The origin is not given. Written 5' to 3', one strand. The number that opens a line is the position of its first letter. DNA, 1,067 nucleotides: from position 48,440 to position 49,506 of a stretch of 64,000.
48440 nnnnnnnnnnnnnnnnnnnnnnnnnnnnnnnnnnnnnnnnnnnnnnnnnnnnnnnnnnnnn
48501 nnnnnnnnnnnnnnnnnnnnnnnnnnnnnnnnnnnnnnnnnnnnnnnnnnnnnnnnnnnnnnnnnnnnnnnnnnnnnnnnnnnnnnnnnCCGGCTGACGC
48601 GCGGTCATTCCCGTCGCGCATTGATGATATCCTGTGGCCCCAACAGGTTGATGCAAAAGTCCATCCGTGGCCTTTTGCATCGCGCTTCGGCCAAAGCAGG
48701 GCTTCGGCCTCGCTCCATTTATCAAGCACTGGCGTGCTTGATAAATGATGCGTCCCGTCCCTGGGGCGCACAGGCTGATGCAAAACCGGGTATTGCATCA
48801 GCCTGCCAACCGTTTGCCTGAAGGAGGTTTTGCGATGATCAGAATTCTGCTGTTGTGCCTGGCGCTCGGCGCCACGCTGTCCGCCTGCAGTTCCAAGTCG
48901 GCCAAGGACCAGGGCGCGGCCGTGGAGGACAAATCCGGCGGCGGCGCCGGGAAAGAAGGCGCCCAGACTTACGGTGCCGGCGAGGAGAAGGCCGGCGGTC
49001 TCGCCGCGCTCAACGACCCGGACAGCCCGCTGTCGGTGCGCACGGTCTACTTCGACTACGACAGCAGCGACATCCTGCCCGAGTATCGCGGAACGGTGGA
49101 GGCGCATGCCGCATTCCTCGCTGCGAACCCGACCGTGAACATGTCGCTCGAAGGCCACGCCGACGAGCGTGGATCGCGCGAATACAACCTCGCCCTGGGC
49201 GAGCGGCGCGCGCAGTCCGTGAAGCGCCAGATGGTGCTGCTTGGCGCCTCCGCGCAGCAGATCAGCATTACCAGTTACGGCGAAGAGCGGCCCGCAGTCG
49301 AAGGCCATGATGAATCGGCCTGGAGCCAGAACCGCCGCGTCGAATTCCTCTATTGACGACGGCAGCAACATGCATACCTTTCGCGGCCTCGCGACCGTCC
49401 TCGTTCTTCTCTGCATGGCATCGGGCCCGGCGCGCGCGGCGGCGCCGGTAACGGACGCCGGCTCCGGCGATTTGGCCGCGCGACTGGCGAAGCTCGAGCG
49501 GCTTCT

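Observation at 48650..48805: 156-nt multi-hairpin module between tolB and pal has a colinear twin downstream of ptsP, with compensatory stem substitutions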

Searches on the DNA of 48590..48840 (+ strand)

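Call 25: search_rna_families(source=window, start=48590, end=48840, threshold=evalue, max_evalue=10)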
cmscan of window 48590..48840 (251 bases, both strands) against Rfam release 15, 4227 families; matches with E-value up to 10: 3.
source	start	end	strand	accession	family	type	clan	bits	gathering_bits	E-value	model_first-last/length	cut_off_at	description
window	48703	48757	-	RF03312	mir-880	Gene; miRNA;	-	18.9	80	0.14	1-78/78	no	mir-880 microRNA precursor family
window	48771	48822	+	RF01281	snoR35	Gene; snRNA; snoRNA; CD-box;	CL00053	12.4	40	2.6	1-81/81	no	Small nucleolar RNA snoR35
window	48617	48659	+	RF01177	snR67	Gene; snRNA; snoRNA; CD-box;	CL00053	11.4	55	5.3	1-83/83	no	Small nucleolar RNA snR67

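Call 52: build_rna_model(alignment_id=A3)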
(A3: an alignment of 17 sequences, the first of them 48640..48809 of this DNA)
Model R1 built from alignment A3 (17 sequences, 196 columns); structure: RNAalifold consensus.
model positions 158; base pairs 41; branch points 3; effective number of sequences 1.86; information 0.59 bits per position. Calibrated on 0.2 Mb of random sequence (short: E-values are rough).
structure used (alignment columns):
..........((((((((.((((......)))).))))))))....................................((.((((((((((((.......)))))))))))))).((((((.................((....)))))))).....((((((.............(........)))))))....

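Call 53: search_with_rna_model(model_id=R1, source=window, filters=off, max_evalue=10)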
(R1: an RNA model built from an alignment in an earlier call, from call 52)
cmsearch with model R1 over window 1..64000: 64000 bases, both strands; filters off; matches with E-value up to 10: 43.
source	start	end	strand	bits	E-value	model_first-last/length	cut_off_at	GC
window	63456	63625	+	156.2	3.1e-51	1-158/158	no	0.44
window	48640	48809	+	132.3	3.7e-43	1-158/158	no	0.56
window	63456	63625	-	56.2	1.7e-17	1-158/158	no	0.44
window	63241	63368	-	45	9.8e-14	1-158/158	no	0.5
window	48674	48809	-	30.9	5.7e-09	1-158/158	no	0.57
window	43100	43247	-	16.8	0.00032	1-158/158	no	0.62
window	23954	24088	-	12.2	0.012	1-158/158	no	0.55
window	42333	42395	+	10.5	0.046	50-109/158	no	0.48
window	40106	40197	+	10.4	0.047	1-158/158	no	0.6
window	58469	58489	-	9.6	0.086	83-103/158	no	0.67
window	55807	55936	+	8.8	0.16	1-158/158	no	0.66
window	63281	63311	+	8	0.31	78-108/158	no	0.45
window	16675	16799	-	6.9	0.7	1-158/158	no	0.65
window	21277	21296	-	6.6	0.89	110-129/158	no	0.85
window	21988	22104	+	6.6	0.94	1-158/158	no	0.59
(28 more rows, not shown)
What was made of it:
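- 48644..48805 (+): MITE copy 1 (162 nt), in the tolB-pal spacer, same orientation as the operon, 56% G+C in a 64% G+C window. Covariance model R1 scores 132 bits, E 3.7e-43 (call 53).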

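Call 57: search_with_rna_model(model_id=R1, sources=[window, L007, L008, L009, L010, L011, L013, L015, L017, L019, L020, L021, L024, L025, L026, L029, L030, L031, L032, L033, L034, L037, L039, L041, L044, L045, L046, L047, L049, L050, L051, L052, L062, L064, L065, L068, L069, L071, L075, L076, L079, L080, L081, L083, L084, L085, L086, L087, L089, L090, L091, L092, L093, L094, L095, L096, L097, L100, L101, L104, L105, L106, L107, L108, L109, L113, L114, L116, L120, L121, L123, L125], max_evalue=1e-8, make_alignment=true)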
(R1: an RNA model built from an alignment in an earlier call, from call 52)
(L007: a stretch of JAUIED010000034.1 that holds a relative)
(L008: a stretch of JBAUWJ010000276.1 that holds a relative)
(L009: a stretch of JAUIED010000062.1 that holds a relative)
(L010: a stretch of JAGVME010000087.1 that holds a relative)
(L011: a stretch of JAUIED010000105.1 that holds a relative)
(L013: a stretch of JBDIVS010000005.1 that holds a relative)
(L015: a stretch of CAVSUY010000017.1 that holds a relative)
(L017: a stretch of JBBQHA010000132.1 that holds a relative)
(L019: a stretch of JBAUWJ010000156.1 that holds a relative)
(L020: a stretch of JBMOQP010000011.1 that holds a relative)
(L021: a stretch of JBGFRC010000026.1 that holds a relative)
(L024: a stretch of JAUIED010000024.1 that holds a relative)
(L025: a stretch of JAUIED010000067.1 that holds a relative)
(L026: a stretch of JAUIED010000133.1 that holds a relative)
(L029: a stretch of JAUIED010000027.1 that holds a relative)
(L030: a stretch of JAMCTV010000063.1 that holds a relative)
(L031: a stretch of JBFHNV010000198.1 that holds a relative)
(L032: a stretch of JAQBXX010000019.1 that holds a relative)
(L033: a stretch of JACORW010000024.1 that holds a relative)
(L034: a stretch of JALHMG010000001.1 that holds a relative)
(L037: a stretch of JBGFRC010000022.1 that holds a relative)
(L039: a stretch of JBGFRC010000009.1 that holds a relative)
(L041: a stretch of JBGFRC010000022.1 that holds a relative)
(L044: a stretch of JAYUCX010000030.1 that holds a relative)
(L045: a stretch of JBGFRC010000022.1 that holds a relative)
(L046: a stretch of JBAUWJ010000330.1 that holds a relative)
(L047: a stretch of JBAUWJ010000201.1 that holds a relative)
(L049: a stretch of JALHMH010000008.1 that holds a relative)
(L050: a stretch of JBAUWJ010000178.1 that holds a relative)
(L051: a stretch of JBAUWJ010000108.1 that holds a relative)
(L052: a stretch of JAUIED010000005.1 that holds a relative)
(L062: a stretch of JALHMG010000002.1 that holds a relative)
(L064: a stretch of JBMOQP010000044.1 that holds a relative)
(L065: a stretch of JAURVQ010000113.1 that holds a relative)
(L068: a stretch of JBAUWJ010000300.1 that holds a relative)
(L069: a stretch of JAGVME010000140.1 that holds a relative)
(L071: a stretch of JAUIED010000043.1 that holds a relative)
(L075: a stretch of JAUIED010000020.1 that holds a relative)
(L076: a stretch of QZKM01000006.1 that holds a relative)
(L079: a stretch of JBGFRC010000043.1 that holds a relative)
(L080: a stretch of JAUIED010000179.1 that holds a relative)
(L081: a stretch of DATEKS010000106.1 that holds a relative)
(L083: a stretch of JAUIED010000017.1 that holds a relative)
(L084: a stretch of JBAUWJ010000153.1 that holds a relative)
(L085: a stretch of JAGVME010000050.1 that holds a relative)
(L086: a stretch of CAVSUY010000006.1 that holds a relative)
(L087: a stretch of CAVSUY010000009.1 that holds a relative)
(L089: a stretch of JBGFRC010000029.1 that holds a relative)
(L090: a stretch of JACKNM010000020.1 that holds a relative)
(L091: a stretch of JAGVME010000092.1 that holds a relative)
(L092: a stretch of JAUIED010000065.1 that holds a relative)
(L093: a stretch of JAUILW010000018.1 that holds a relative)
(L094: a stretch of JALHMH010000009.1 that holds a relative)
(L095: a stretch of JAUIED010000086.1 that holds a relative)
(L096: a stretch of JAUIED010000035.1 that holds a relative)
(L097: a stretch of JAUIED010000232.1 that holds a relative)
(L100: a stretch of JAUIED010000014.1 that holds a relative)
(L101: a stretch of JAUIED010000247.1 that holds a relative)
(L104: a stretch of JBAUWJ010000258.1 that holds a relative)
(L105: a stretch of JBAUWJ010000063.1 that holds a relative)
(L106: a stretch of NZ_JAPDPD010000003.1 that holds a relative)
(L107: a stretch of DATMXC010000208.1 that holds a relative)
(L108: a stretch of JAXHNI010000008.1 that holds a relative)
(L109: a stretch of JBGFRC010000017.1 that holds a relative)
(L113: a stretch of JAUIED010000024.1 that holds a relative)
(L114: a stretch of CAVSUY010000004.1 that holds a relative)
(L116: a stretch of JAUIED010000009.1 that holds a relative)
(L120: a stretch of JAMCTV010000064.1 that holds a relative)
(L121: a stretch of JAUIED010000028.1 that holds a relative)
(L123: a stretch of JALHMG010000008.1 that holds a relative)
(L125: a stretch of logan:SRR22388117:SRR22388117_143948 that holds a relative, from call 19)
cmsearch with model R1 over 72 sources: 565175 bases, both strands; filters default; matches with E-value up to 1e-8: 116.
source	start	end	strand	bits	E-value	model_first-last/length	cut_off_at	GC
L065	30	189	+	176.8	3.1e-57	1-158/158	no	0.48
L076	7205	7364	+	175.3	9.8e-57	1-158/158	no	0.47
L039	3335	3494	+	174.7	1.6e-56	1-158/158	no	0.46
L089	5179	5338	+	174.6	1.6e-56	1-158/158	no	0.47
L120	1085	1244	+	174.1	2.4e-56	1-158/158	no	0.46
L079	4156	4315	-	173.7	3.4e-56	1-158/158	no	0.47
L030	3038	3197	-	172.3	1e-55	1-158/158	no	0.46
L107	2463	2622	-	171.7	1.6e-55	1-158/158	no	0.46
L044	6932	7091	-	169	1.3e-54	1-158/158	no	0.44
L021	191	351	-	169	1.3e-54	1-158/158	no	0.48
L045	4660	4820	+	169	1.3e-54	1-158/158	no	0.48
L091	4168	4327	+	167.2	5.3e-54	1-158/158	no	0.46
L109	1952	2128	+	157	1.5e-50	1-158/158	no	0.49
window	63456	63625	+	156.2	2.6e-50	1-158/158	no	0.44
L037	6188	6364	+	152.8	3.7e-49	1-158/158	no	0.5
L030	375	551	-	151.4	1.1e-48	1-158/158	no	0.49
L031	5538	5707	-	147.6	2.1e-47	1-158/158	no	0.55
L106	7458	7617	-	147.2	3e-47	1-158/158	no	0.56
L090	5904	6072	-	147.2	3.1e-47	1-158/158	no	0.55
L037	6640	6811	-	146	7.6e-47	1-158/158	no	0.4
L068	170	329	+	145.9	8.3e-47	1-158/158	no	0.57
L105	1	160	+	145.5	1.1e-46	1-158/158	no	0.57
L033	6303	6472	-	145.1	1.5e-46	1-158/158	no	0.52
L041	7353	7529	-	145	1.6e-46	1-158/158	no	0.49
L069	3588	3752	+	140.5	5.3e-45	1-152/158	3'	0.42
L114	1691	1849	+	136.6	1.1e-43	1-158/158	no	0.57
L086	3327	3485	-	135.2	3.2e-43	1-158/158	no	0.58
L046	1719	1878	-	134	8.6e-43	1-158/158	no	0.57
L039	5825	5981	-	133.8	1e-42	1-158/158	no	0.44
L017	103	259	+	131.2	7.5e-42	1-158/158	no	0.56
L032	525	684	+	130.7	1.1e-41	1-158/158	no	0.52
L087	3132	3290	-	125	9.4e-40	1-158/158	no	0.58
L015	1210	1371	+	123.3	3.3e-39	1-158/158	no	0.57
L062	6600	6759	+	121.7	1.2e-38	1-158/158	no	0.52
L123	3706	3865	-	121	2e-38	1-158/158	no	0.54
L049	377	536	+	120.1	4.1e-38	1-158/158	no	0.55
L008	1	147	+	116.5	6.9e-37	14-158/158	5'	0.59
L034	695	854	-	116.4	7.3e-37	1-158/158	no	0.55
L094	3586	3745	+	113.6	6.4e-36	1-158/158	no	0.56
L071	5611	5759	-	112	2.2e-35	1-158/158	no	0.58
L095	4473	4621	-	111.2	4.1e-35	1-158/158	no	0.58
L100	6830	6978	-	111.2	4.1e-35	1-158/158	no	0.58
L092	5172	5319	+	110.4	7.7e-35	1-158/158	no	0.57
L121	3276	3424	-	110.2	9.1e-35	1-158/158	no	0.58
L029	1012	1160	-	108.4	3.8e-34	1-158/158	no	0.58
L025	3143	3291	-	108.1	4.8e-34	1-158/158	no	0.58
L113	806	954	+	108.1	4.8e-34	1-158/158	no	0.58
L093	5894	6042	+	107.4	7.8e-34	1-158/158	no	0.59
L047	6415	6540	-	107.2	8.9e-34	36-158/158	5'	0.59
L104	2132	2257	-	107.2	8.9e-34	36-158/158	5'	0.59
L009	3634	3782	-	107.1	9.7e-34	1-158/158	no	0.58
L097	4474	4622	-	106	2.3e-33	1-158/158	no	0.58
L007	6174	6322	-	105.9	2.6e-33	1-158/158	no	0.58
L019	1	127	+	103.9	1.2e-32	35-158/158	5'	0.57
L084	1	127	+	103.9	1.2e-32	35-158/158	5'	0.57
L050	6168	6337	-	103.8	1.3e-32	1-158/158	no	0.54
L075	1692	1840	+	103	2.3e-32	1-158/158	no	0.59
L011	5238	5386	-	103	2.4e-32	1-158/158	no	0.6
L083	1504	1651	-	102.8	2.7e-32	1-158/158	no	0.59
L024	1542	1690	+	102.3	4e-32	1-158/158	no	0.58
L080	2093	2241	+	101.7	6.8e-32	1-158/158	no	0.61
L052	7597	7745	+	99.6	3.3e-31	1-158/158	no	0.63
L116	7661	7809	+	96.3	4.5e-30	1-158/158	no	0.58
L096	7701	7849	+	95.9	6.1e-30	1-158/158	no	0.58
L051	4363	4517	+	91.8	1.4e-28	1-158/158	no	0.59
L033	1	122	-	91.7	1.5e-28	1-121/158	3'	0.54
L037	2692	2850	-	88.7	1.6e-27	1-158/158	no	0.42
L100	3873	4021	-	87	6.2e-27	1-158/158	no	0.59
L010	2323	2422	-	83.6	8.5e-26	72-158/158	5'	0.44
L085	1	100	+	83.1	1.3e-25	72-158/158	5'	0.45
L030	2489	2647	-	82.3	2.3e-25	1-158/158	no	0.48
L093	3710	3858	-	79.8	1.7e-24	1-158/158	no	0.59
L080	1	118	-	79.5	2e-24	1-129/158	3'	0.6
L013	6248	6407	-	78.8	3.5e-24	1-158/158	no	0.48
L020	4566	4809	+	76.3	2.4e-23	1-158/158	no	0.54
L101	1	131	+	75.5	4.5e-23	19-158/158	5'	0.6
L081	2631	2865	+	68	1.5e-20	1-158/158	no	0.58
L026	4351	4446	-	64.2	2.9e-19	65-158/158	5'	0.62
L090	5904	6072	+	58.3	3e-17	1-158/158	no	0.55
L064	3004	3142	+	56.4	1.2e-16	1-158/158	no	0.58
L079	1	106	-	51.4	6.1e-15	1-135/158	3'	0.46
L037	6640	6811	+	48.7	5.2e-14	1-158/158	no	0.4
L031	5538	5707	+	48.2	7.2e-14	1-158/158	no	0.55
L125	4493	4661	-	48.2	7.7e-14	1-158/158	no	0.64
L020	4676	4809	-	47.4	1.4e-13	1-158/158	no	0.54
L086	3327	3485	+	47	1.9e-13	1-158/158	no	0.58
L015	1210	1371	-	46.5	2.8e-13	1-158/158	no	0.57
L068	170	329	-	46.4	3e-13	1-158/158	no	0.57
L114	1691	1849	-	46.4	3e-13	1-158/158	no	0.57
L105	1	160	-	46.3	3.2e-13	1-158/158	no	0.57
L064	2768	2882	+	46.3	3.2e-13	1-158/158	no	0.57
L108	659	803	+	46.3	3.2e-13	1-158/158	no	0.57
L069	3588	3752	-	46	4.1e-13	7-158/158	5'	0.42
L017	103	259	-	42.8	4.8e-12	1-158/158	no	0.56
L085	1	100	-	42.3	7.4e-12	1-114/158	3'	0.45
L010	2323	2422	+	40.9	2.2e-11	1-114/158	3'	0.44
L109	1952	2128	-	39.3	7.3e-11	1-158/158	no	0.49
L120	1085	1244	-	39.2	8e-11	1-158/158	no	0.46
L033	6303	6472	+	39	9.7e-11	1-158/158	no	0.52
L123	3706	3865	+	38.7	1.2e-10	1-158/158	no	0.54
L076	7205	7364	-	36.4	6.9e-10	1-158/158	no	0.47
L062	6600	6759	-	36.2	8.5e-10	1-158/158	no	0.52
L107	2463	2622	+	35.9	1e-09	1-158/158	no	0.46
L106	7458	7617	+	35.7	1.3e-09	1-158/158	no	0.56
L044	6932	7091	+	35.5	1.5e-09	1-158/158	no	0.44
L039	3335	3494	-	35.3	1.6e-09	1-158/158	no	0.46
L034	695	854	+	35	2.2e-09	1-158/158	no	0.55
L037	6188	6364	-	34.9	2.4e-09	1-158/158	no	0.5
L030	375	551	+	33.9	4.8e-09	1-158/158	no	0.49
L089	5179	5338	-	33.9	4.9e-09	1-158/158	no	0.47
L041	7353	7529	+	33.8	5.4e-09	1-158/158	no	0.49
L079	4156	4315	+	33.8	5.5e-09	1-158/158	no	0.47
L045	4660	4820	-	33.5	6.8e-09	1-158/158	no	0.48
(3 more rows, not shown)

Alignment A4: 116 matches aligned to the model, 401 columns, each read 5' to 3' on its own strand. Consensus structure (alignment columns), stored with it:
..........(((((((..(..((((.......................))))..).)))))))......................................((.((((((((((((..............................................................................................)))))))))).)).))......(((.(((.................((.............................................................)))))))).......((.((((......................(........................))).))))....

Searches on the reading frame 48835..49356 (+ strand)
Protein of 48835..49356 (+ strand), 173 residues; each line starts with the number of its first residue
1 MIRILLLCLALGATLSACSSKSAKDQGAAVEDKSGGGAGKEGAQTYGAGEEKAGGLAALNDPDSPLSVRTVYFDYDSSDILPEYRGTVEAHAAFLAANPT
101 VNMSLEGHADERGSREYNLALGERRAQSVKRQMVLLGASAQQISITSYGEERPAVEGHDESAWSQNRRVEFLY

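Call 17: find_homologous_proteins(query=window:48835-49356:+, max_evalue=1e-30)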
Query window:48835-49356:+ (173 aa): 5016 proteins with E <= 1e-30 among 8000 candidates; the best 120 are listed.
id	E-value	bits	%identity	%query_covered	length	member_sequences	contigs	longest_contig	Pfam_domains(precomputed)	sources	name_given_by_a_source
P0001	2.1e-106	371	100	100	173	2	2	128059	PF00691.26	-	-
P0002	3.4e-89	315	86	100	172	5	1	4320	PF00691.26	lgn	-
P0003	1.9e-80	287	77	100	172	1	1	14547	PF00691.26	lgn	-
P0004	3.9e-75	269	74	90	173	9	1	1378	PF00691.26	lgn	-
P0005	4.7e-73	263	74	99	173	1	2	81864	PF00691.26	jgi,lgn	jgi:peptidoglycan-associated lipoprotein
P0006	5.0e-71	256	73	98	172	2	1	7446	PF00691.26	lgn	-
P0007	1.9e-69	251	66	100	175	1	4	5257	PF00691.26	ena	-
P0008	3.0e-69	250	69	100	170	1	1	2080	PF00691.26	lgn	-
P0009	4.3e-69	250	66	100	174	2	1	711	PF00691.26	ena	-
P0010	4.4e-69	250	71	98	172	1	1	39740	PF00691.26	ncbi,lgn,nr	ncbi:MAG: peptidoglycan-associated lipoprotein Pal [Gammaproteobacteria bacterium]|nr:peptidoglycan-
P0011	4.7e-69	250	70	98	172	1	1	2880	PF00691.26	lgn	-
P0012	9.0e-69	249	70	98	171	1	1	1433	PF00691.26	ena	-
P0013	2.9e-68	247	69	100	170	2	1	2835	PF00691.26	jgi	jgi:peptidoglycan-associated lipoprotein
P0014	5.1e-68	246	69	100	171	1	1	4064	PF00691.26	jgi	jgi:peptidoglycan-associated lipoprotein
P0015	5.6e-68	246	67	100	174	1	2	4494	PF00691.26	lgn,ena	-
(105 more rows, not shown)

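Call 18: find_encoding_contigs(protein=P0002, flank=3000, max_places=3)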
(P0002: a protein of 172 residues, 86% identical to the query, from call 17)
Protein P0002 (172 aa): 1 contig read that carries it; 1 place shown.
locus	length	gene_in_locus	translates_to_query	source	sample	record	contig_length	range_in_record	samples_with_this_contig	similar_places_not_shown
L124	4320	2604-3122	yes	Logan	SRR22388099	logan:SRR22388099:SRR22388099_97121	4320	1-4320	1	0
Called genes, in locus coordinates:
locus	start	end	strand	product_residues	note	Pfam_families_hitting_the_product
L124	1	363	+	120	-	?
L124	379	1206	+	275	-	PF06519:TolA, PF13103:TonB_2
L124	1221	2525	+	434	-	PF04052:TolB_N, PF26550:Tricorn_2nd, PF07676:PD40 (weak), PF26549:Tricorn_N (weak), PF07676:PD40 (weak), PF26550:Tricorn_2nd, PF07676:PD40, PF26549:Tricorn_N, +2 more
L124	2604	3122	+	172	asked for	PF00691:OmpA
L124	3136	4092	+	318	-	PF13428:TPR_14 (faint), PF16331:TolA_bind_tri, PF07719:TPR_2 (faint), PF13525:YfiO (weak), PF13432:TPR_16 (weak), PF13174:TPR_6 (weak)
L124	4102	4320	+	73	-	?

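Call 19: find_encoding_contigs(protein=P0003, flank=3000, max_places=3)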
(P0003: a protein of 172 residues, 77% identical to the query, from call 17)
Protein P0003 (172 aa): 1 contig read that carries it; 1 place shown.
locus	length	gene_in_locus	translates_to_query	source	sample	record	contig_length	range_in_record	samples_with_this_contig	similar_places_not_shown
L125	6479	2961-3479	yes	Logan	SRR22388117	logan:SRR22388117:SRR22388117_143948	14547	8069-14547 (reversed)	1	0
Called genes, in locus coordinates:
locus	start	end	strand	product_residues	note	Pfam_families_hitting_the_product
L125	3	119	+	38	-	?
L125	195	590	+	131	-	PF02472:ExbD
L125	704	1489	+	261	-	PF06519:TolA, PF13103:TonB_2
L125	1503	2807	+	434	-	PF04052:TolB_N, PF26550:Tricorn_2nd (weak), PF07676:PD40 (weak), PF26550:Tricorn_2nd, PF07676:PD40 (weak), PF26549:Tricorn_N, PF26550:Tricorn_2nd (weak), PF07676:PD40, +2 more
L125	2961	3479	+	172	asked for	PF00691:OmpA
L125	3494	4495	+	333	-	PF13428:TPR_14 (faint), PF16331:TolA_bind_tri, PF00515:TPR_1 (faint), PF07719:TPR_2 (faint), PF13432:TPR_16 (weak), PF13525:YfiO, PF14559:TPR_19 (faint), PF13174:TPR_6 (weak)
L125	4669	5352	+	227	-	PF04055:Radical_SAM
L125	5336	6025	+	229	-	PF00733:Asn_synthase (weak), PF06508:QueC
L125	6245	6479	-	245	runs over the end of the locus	PF07298:NnrU (weak)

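Call 20: find_encoding_contigs(protein=P0001, flank=10000, max_places=4)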
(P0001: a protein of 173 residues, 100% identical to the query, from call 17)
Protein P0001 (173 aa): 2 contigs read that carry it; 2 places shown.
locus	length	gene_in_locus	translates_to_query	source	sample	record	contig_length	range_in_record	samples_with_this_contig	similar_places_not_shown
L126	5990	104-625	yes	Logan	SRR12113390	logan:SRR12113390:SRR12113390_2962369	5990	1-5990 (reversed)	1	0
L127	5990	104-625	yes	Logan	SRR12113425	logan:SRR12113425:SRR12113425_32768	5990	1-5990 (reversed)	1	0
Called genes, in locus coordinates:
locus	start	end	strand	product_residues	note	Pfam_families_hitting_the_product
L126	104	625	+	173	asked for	PF00691:OmpA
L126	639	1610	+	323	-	PF13428:TPR_14 (faint), PF16331:TolA_bind_tri, PF07719:TPR_2 (faint), PF13525:YfiO (weak), PF13432:TPR_16 (weak), PF13174:TPR_6 (weak)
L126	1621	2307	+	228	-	PF04055:Radical_SAM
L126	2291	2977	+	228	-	PF00733:Asn_synthase, PF02568:ThiI (faint), PF06508:QueC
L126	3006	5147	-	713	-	PF00497:SBP_bac_3, PF01464:SLT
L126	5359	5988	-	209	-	?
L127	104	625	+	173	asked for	PF00691:OmpA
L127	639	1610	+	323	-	PF13428:TPR_14 (faint), PF16331:TolA_bind_tri, PF07719:TPR_2 (faint), PF13525:YfiO (weak), PF13432:TPR_16 (weak), PF13174:TPR_6 (weak)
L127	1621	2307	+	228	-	PF04055:Radical_SAM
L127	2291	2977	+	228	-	PF00733:Asn_synthase, PF02568:ThiI (faint), PF06508:QueC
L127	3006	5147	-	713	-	PF00497:SBP_bac_3, PF01464:SLT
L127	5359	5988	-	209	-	?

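Call 83: search_protein_families(library=ncbifam, proteins=[window:48835-49356:+], max_evalue=0.00001)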
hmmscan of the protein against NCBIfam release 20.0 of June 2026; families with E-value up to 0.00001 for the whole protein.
window:48835-49356:+ (173 aa): 24 families
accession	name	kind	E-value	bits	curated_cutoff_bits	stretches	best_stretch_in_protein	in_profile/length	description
TIGR02802.1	Pal_lipo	equivalog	9.6e-42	141.3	125.35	1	70-173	1-104/104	peptidoglycan-associated lipoprotein Pal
NF008067.1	PRK10802.1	equivalog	1.5e-41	142.1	261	1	5-173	10-171/171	peptidoglycan-associated lipoprotein Pal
NF053611.1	YiaD_Gzip_OmpA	equivalog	3.3e-24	85.7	175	1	70-171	103-204/206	YiaD family glycine zipper/OmpA-like lipoprotein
NF053613.1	OMP_toxin_LptF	equivalog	3e-21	76.2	400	1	70-170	142-242/256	lipotoxin F family OmpA-related lipoprotein LptF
TIGR03789.1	pdsO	hypoth_equivalog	1.8e-18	67.1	152.2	1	70-169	140-239/243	sortase-associated OmpA-like protein PdsO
NF053585.1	OMP_LP_YfiB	equivalog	5.8e-18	65.3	128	1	70-170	57-157/163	outer membrane lipoprotein YfiB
NF053607.1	CHU_0125_OmpA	equivalog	6.2e-18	64.6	620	1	67-171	529-634/639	CHU_0125 family OmpA-like outer membrane integrity protein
NF052230.1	T9SS_PorE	exception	1.5e-16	59.8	600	1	62-154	508-600/648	PorE family type IX secretion system protein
NF053612.1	anchor_PA1041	equivalog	3.7e-16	59.8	250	1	70-171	132-233/236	PA1041 family peptidoglycan-binding anchor lipoprotein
NF033763.1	exchanger_TraB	exception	1e-15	56.7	700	1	62-171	385-495/522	outer membrane exchange protein TraB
NF045787.1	OmpABordt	equivalog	5.7e-14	52.3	200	1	71-170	87-186/194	outer membrane protein OmpA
NF007804.1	PRK10510.1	equivalog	8.1e-12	45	307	1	69-171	112-214/219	OmpA family lipoprotein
NF045788.1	Omp38Acinit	equivalog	8.6e-10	38.2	500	1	71-169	243-342/354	outer membrane protein Omp38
NF047620.1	FlgprotMotYVib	equivalog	1.3e-08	34.8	400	1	68-169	160-262/271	flagellar protein MotY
TIGR03350.1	type_VI_ompA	equivalog_domain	2e-08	34.3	139.8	1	73-171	34-135/137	type VI secretion system protein TssL, long form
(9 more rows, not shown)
